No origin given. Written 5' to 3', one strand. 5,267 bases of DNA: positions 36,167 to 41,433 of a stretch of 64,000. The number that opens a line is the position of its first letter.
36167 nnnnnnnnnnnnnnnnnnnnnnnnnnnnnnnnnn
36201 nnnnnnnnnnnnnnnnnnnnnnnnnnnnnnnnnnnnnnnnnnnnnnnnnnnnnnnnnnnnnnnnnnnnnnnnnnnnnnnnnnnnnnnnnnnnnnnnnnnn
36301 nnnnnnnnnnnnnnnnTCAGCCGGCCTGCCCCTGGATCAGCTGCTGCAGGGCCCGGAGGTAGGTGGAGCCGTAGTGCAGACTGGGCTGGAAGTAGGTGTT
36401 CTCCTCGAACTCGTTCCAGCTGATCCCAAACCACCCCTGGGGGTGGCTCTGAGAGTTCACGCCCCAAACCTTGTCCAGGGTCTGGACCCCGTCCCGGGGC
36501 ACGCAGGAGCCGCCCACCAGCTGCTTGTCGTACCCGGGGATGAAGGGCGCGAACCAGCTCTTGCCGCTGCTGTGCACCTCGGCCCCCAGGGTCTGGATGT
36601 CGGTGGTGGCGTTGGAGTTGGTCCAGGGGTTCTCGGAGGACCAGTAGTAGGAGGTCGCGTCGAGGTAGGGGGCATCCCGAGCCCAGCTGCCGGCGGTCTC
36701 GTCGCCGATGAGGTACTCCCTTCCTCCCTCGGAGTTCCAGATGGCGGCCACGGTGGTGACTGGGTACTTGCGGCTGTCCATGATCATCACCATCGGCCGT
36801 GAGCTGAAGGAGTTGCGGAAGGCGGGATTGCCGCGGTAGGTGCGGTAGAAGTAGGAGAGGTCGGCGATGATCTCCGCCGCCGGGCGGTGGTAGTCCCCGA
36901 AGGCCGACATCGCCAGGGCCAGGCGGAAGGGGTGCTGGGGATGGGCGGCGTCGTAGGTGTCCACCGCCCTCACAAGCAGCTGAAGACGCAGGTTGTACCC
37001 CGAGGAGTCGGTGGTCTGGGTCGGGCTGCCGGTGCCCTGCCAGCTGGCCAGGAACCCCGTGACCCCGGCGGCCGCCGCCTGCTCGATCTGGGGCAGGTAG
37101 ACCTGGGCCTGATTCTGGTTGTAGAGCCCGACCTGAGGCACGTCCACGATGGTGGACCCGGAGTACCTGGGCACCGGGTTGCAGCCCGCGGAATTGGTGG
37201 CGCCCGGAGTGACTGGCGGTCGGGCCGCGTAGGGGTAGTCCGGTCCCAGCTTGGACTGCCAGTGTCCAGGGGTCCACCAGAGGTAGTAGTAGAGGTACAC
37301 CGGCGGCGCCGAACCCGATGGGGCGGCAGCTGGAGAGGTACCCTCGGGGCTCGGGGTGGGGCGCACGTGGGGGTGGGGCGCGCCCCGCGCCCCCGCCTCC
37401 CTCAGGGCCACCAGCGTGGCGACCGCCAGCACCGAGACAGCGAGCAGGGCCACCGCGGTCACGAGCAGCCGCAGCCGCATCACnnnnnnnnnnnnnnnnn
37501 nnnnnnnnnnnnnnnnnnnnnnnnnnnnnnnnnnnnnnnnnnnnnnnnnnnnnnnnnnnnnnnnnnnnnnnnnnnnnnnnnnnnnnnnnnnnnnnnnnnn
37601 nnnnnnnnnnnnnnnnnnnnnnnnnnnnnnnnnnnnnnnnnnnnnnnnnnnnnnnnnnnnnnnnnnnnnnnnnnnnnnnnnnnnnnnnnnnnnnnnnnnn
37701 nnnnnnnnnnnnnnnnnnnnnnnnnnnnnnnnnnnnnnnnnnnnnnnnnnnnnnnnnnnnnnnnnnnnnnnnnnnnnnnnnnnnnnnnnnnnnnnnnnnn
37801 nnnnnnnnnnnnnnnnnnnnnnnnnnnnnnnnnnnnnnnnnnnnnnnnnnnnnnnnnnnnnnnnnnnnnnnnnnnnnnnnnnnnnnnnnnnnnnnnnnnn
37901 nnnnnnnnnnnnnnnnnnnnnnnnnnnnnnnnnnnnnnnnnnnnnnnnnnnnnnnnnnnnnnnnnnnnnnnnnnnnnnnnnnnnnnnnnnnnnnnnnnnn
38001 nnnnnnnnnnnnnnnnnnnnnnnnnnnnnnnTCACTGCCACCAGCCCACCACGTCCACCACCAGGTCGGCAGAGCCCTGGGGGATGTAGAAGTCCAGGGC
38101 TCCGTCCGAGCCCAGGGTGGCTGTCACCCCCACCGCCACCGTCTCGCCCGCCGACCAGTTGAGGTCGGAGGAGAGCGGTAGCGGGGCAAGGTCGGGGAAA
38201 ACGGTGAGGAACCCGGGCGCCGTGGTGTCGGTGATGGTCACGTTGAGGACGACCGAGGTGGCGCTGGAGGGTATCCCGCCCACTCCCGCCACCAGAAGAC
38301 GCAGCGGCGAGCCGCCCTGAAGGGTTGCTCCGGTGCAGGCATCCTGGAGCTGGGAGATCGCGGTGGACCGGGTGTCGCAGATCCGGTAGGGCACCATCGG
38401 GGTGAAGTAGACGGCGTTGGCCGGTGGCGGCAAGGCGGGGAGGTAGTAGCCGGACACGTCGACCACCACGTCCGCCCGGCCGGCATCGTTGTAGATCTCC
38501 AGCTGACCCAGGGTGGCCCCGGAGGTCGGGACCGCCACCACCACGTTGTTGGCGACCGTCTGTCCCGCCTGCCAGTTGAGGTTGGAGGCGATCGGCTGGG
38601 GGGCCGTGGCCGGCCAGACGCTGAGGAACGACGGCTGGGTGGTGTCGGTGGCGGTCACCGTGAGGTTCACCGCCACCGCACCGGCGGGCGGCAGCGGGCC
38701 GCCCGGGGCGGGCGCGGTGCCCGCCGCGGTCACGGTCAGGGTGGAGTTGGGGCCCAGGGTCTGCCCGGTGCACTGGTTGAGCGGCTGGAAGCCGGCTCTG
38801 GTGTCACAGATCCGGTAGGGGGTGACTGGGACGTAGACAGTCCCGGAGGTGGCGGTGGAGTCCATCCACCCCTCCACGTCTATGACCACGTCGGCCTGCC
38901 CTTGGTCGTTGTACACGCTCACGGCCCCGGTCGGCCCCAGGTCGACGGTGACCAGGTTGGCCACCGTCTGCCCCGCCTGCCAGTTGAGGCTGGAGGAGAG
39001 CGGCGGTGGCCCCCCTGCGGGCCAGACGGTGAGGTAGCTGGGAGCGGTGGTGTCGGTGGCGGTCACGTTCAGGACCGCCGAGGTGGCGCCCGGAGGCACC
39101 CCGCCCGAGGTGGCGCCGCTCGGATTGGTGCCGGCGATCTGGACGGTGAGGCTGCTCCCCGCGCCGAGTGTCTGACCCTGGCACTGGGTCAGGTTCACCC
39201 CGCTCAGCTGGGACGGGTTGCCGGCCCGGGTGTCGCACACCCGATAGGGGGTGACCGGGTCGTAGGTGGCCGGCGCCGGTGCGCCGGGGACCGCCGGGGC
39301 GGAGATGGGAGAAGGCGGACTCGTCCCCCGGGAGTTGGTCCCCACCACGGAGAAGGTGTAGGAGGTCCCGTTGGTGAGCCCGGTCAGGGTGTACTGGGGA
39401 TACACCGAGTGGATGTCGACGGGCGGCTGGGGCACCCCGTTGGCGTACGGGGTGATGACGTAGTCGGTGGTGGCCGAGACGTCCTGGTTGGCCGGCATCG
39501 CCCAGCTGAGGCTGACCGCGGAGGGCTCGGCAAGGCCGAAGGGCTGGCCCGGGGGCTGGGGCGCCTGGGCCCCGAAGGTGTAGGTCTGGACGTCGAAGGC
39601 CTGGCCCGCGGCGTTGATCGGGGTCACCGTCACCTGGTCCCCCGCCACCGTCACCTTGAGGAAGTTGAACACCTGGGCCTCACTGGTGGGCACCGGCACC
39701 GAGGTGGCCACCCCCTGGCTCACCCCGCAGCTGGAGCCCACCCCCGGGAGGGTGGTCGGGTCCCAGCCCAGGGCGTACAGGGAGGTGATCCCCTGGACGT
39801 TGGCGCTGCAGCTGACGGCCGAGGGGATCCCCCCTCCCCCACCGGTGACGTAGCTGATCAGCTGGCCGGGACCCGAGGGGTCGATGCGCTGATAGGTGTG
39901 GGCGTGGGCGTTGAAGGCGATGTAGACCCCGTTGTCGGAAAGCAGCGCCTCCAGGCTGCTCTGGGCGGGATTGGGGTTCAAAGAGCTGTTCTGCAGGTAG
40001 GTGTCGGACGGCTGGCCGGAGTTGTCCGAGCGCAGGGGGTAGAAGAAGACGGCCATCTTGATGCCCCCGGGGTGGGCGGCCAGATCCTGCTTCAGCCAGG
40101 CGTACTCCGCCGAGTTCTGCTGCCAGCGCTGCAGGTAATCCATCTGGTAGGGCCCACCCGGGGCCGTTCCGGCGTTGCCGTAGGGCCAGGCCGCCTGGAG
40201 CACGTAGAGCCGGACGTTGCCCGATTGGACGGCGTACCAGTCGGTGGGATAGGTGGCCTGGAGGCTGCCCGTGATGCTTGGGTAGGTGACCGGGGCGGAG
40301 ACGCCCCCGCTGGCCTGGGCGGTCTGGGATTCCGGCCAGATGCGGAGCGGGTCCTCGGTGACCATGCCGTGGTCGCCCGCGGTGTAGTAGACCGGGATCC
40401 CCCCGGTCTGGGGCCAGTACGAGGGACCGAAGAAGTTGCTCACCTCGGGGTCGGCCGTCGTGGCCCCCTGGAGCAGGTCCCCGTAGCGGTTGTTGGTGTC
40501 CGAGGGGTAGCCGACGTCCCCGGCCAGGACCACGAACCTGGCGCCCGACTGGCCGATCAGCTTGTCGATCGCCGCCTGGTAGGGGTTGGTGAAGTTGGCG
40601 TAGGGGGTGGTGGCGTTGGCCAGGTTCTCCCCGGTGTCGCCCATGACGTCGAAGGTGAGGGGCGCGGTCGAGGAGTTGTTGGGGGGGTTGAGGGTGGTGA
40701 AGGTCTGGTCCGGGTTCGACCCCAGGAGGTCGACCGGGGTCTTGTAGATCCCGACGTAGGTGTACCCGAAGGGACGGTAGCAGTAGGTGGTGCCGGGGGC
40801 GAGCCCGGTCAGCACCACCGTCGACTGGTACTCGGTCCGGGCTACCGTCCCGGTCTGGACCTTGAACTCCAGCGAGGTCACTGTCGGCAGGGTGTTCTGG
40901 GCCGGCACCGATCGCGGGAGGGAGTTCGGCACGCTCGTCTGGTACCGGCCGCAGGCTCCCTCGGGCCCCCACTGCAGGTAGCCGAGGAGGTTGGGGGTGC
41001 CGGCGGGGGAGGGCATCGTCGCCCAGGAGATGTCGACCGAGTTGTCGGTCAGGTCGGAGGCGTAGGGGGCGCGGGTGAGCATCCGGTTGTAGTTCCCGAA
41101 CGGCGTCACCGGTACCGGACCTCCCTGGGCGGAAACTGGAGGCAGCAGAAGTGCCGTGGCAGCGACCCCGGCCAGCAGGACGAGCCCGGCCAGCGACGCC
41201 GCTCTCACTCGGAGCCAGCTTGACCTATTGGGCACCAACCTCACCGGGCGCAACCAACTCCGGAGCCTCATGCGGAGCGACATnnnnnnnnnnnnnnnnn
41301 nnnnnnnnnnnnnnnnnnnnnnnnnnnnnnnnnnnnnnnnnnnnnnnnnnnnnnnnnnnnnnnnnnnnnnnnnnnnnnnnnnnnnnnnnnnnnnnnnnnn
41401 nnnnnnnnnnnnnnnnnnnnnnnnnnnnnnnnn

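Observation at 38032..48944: One operon joining a sugar-lipid synthase, a flippase, a PMT_2-type transferase and three secreted or anchored proteins, two of them phosphoesterases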

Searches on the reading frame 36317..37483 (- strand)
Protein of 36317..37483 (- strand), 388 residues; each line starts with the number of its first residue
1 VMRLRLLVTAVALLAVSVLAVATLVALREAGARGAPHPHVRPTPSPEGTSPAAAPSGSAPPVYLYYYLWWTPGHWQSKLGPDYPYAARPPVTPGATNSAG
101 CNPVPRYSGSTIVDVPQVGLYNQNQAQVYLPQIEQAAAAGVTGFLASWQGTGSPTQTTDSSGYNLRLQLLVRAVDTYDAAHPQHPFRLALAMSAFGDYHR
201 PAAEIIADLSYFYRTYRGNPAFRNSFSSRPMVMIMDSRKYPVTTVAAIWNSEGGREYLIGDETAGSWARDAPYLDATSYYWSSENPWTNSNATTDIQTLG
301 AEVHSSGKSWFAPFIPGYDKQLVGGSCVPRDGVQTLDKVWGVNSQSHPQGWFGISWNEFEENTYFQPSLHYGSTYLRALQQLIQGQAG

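Call 7: search_protein_families(library=pfam, proteins=[window:36317-37483:-], max_evalue=0.01)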
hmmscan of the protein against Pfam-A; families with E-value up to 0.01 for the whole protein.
window:36317-37483:- (388 aa): 1 family
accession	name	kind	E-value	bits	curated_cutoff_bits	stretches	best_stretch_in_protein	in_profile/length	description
PF14307.12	Glyco_tran_WbsX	-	0.0012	18.8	25.1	0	352-378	323-349/350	Glycosyltransferase WbsX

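Call 9: search_protein_families(library=ncbifam, proteins=[window:36317-37483:-], max_evalue=0.01)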
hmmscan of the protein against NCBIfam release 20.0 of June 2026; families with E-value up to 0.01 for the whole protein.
window:36317-37483:- (388 aa): 0 families

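Call 22: search_solved_structures(query=window:36317-37483:-, max_evalue=1, show_alignments=1)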
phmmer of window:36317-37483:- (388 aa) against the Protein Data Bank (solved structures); distinct sequences matched with E-value up to 1: 0.

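Call 39: search_solved_structures(query=A2, max_evalue=10, show_alignments=1)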
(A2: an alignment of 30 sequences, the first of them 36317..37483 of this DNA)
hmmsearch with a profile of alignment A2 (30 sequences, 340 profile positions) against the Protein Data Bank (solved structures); distinct sequences matched with E-value up to 10: 12.
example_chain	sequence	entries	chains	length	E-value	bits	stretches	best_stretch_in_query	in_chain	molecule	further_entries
4acy_A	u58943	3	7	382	2.4e-20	76.3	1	19-325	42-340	ENDO-ALPHA-MANNOSIDASE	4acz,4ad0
4acz_B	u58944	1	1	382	2.9e-20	76.1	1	19-325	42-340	ENDO-ALPHA-MANNOSIDASE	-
4ad1_A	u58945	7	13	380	2.4e-19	73.1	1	15-335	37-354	GLYCOSYL HYDROLASE FAMILY 71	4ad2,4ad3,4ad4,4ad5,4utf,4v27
5lyr_A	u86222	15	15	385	2.5e-19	73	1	15-335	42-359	Glycosyl hydrolase family 71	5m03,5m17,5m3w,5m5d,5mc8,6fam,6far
4v28_A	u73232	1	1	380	2.9e-18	69.5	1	15-335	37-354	GLYCOSYL HYDROLASE FAMILY 71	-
6fwo_A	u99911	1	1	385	3.1e-18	69.4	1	15-335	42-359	Glycosyl hydrolase family 71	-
5mel_A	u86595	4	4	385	3.1e-18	69.4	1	15-335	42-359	Glycosyl hydrolase family 71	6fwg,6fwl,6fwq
6zdc_A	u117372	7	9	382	2.5e-14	56.6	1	17-322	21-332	Glycoprotein endo-alpha-1,2-mannosidase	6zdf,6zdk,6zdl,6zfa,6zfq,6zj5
6zfn_AAA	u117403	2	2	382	3.2e-13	52.9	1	17-322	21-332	Glycoprotein endo-alpha-1,2-mannosidase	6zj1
9fnf_A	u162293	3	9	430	0.00023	23.8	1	80-324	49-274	Glycoside hydrolase family 71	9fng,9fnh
5ngw_A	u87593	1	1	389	0.0026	20.3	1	70-117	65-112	OpGH99A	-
8yfh_A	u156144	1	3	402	0.67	12.4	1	236-321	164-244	Glucan endo-1,3-alpha-glucosidase agn1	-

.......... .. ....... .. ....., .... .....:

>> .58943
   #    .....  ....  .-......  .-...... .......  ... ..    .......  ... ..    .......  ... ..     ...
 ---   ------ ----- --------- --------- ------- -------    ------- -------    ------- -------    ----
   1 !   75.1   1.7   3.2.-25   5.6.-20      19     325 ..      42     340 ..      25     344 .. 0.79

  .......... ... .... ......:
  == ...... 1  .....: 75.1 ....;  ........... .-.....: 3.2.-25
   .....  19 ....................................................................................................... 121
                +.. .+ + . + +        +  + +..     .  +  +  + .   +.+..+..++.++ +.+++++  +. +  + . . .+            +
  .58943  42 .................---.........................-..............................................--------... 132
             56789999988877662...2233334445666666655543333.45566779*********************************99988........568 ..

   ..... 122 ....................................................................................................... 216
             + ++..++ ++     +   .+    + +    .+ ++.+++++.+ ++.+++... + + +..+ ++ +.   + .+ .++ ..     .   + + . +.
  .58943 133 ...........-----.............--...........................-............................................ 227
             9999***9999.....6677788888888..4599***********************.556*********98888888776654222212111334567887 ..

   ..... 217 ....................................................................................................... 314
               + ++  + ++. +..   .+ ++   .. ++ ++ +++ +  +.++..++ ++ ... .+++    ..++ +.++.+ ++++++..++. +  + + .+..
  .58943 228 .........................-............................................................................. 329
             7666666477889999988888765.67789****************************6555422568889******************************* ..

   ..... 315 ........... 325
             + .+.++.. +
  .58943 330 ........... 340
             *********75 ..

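Call 40: search_protein_families(library=pfam, alignment_id=A2, max_evalue=1)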
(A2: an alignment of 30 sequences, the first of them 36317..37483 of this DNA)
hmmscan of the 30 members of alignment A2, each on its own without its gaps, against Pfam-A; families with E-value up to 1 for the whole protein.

A. member 1, window:36317-37483:- (388 aa): 1 family
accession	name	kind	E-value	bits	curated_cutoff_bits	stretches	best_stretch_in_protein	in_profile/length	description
PF14307.12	Glyco_tran_WbsX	-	0.0012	18.8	25.1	1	352-378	323-349/350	Glycosyltransferase WbsX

B. families by the number of members that match (of 30 scanned): 13 families
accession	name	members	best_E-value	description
PF14307.12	Glyco_tran_WbsX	28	1.2e-08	Glycosyltransferase WbsX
PF16317.11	Glyco_hydro_99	20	6.1e-19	Glycosyl hydrolase family 99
PF03659.20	Glyco_hydro_71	17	1.9e-16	Glycosyl hydrolase family 71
PF20044.4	DUF6446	2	0.017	Family of unknown function (DUF6446)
PF24996.1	NANM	1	0.08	N-acetylneuraminate epimerase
PF02627.25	CMD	1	0.1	Carboxymuconolactone decarboxylase family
PF23940.1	DUF7275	1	0.12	Domain of unknown function (DUF7275)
PF20858.2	Pgp3_N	1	0.13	Immunodominant antigen Pgp3, N-terminal domain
PF01054.23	MMTV_SAg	1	0.18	Mouse mammary tumour virus superantigen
PF10826.14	DUF2551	1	0.19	Protein of unknown function (DUF2551)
PF19744.4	DUF6232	1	0.19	Family of unknown function (DUF6232)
PF19279.4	YegS_C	1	0.21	YegS C-terminal NAD kinase beta sandwich-like domain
PF01995.21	NRD1_2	1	0.31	NrpR regulatory domains NRD1 and 2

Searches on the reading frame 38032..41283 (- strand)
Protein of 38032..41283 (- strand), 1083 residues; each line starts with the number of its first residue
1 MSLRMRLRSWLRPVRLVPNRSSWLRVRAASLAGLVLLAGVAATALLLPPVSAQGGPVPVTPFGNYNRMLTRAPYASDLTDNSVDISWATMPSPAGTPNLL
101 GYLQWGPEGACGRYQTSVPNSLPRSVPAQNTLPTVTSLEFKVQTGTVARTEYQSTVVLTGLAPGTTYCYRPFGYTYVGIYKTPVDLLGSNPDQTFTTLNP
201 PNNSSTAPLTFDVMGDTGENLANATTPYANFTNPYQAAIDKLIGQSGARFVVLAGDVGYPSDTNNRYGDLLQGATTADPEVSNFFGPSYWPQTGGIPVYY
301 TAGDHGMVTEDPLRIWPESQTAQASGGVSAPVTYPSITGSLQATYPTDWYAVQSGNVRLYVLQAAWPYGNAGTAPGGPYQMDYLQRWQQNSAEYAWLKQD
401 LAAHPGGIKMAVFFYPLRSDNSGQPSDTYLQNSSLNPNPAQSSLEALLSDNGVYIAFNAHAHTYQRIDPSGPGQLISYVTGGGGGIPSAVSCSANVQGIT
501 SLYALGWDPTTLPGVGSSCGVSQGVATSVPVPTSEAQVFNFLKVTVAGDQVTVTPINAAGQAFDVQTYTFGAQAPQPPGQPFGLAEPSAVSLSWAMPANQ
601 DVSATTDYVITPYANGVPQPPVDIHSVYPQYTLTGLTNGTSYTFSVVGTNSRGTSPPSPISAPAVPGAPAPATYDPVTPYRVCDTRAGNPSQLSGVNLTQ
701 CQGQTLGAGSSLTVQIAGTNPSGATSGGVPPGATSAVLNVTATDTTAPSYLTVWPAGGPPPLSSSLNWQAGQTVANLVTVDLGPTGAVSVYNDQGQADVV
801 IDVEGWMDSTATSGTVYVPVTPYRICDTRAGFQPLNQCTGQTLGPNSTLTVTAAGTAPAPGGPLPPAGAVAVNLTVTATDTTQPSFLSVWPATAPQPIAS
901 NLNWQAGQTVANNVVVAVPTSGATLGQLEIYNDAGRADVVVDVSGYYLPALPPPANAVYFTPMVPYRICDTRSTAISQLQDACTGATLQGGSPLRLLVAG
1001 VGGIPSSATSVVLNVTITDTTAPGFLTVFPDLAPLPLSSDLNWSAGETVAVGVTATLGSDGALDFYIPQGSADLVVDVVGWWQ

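Call 7: search_protein_families(library=pfam, proteins=[window:38032-41283:-], max_evalue=0.01)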
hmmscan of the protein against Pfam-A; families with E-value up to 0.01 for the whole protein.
window:38032-41283:- (1083 aa): 2 families
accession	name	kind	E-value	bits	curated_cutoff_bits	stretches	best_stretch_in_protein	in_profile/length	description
PF16656.11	Pur_ac_phosph_N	-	5.1e-10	40.2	30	1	79-172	11-79/93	Purple acid Phosphatase, N-terminal domain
PF00041.27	fn3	-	1.6e-09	38.2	25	1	587-660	13-80/84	Fibronectin type III domain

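Call 9: search_protein_families(library=ncbifam, proteins=[window:38032-41283:-], max_evalue=0.01)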
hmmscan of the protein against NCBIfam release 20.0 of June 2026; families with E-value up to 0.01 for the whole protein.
window:38032-41283:- (1083 aa): 0 families

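Call 24: search_solved_structures(query=window:38032-41283:-, max_evalue=0.01)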
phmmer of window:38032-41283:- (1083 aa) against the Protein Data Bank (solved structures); distinct sequences matched with E-value up to 0.01: 18.
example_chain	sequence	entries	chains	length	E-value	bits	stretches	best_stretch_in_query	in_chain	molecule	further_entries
8g4l_bm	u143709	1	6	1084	3.3e-13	51.6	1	571-665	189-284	Titin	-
8q6t_I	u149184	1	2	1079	1.2e-12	49.7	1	573-666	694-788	Titin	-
3lpw_A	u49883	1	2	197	2.4e-06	28.9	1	571-665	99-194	A77-A78 domain from Titin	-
8omw_A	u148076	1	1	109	0.0001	23.5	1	571-669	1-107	Titin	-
5fm5_M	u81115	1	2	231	0.00019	22.6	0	590-670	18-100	MYOMESIN-1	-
2nzi_A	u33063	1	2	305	0.00022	22.4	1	572-666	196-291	Titin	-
3uto_A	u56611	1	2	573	0.00049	21.2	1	574-667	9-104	Twitchin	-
7y6e_A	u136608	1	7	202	0.0007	20.7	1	538-660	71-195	Dscam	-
1uem_A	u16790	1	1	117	0.00079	20.5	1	573-665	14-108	KIAA1568 Protein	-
1bpv_A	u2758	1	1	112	0.00091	20.3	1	576-660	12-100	TITIN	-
7y8s_A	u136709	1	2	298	0.00093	20.3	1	538-660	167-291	Dscam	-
4u3h_A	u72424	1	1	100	0.0012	20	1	574-662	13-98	FN3con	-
8bvo_A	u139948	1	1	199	0.0012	19.9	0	571-676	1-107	Titin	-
6ygn_A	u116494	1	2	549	0.0013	19.9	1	574-666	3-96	Titin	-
1qr4_A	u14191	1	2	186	0.0021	19.1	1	588-680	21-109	PROTEIN (TENASCIN)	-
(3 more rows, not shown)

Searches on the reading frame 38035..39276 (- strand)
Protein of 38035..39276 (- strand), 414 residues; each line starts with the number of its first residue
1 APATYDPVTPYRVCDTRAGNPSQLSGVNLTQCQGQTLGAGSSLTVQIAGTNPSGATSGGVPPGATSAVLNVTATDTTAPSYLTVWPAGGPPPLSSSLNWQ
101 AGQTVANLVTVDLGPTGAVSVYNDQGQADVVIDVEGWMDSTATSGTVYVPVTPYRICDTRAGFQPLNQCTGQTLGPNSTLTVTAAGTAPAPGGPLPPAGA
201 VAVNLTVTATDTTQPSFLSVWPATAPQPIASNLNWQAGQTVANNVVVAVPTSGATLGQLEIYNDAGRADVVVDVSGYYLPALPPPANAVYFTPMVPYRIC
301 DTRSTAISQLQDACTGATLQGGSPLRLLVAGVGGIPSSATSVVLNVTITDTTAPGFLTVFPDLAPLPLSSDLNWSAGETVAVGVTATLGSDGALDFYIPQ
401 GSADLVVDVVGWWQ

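Call 58: search_protein_families(library=pfam, proteins=[window:38035-39276:-], max_evalue=1)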
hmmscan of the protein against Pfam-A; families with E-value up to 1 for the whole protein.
seq(414 aa): 1 family
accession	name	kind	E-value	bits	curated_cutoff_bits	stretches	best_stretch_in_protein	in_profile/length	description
PF14047.11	DCR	-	0.11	13.1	27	1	131-156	13-38/67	Dppa2/4 conserved region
